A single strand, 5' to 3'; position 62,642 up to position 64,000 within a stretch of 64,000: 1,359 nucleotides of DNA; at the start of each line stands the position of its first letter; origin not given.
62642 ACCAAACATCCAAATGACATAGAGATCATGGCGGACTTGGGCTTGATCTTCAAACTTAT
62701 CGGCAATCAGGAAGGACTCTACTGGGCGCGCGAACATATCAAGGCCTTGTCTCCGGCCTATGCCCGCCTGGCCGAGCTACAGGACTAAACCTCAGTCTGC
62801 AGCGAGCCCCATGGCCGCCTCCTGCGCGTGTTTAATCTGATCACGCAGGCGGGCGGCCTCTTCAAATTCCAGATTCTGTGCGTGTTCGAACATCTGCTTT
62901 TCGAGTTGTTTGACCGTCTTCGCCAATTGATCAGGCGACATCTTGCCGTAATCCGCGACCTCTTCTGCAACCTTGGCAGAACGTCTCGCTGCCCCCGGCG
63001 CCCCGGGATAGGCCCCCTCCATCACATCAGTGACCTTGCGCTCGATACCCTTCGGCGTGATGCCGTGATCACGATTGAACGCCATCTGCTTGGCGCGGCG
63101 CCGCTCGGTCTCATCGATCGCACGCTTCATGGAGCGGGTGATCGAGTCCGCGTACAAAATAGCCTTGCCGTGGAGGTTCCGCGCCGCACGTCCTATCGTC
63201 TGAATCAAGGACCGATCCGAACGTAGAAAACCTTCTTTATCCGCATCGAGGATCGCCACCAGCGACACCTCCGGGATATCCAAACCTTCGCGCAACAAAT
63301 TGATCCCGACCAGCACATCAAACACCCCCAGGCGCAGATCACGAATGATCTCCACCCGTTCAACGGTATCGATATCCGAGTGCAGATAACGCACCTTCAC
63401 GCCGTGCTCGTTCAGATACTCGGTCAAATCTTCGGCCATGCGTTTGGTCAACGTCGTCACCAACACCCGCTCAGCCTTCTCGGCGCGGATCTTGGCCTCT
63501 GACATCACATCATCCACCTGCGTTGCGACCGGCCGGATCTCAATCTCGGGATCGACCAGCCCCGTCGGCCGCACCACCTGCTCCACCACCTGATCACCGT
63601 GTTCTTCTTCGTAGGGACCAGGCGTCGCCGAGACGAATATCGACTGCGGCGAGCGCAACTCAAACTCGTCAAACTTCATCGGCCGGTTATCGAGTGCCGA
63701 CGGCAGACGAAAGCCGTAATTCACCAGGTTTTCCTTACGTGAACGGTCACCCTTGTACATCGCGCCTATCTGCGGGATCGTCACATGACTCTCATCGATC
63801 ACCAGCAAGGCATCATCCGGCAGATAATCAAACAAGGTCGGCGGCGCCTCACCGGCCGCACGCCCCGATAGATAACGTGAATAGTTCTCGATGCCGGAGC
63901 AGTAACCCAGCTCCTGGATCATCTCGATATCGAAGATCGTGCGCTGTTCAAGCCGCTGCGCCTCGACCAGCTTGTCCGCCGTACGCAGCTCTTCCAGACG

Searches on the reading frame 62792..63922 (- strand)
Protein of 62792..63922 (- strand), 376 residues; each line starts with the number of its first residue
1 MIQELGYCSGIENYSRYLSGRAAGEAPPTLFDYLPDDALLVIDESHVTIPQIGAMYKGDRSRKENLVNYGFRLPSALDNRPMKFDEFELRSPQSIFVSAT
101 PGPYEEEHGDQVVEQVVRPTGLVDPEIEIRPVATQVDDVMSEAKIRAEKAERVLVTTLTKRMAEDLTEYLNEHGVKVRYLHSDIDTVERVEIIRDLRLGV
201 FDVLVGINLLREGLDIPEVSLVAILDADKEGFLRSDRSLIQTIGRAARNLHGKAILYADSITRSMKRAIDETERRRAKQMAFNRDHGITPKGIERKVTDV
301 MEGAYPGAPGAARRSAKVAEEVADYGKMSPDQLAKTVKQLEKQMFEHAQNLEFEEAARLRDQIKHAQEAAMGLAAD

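Call 33: search_protein_families(library=pfam, proteins=[window:62792-63922:-], max_evalue=0.00001)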
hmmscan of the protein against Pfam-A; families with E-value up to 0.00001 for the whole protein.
window:62792-63922:- (376 aa): 3 families
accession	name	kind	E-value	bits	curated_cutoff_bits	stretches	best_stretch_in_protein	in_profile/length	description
PF12344.14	UvrB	-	1.5e-22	79.6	27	1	256-297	1-42/43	Ultra-violet resistance protein B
PF00271.37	Helicase_C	-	6.1e-21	75.2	23.5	1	145-249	10-109/110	Helicase conserved C-terminal domain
PF02151.25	UVR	-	4.8e-09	36.1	21.5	1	336-368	3-35/36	UvrB/uvrC motif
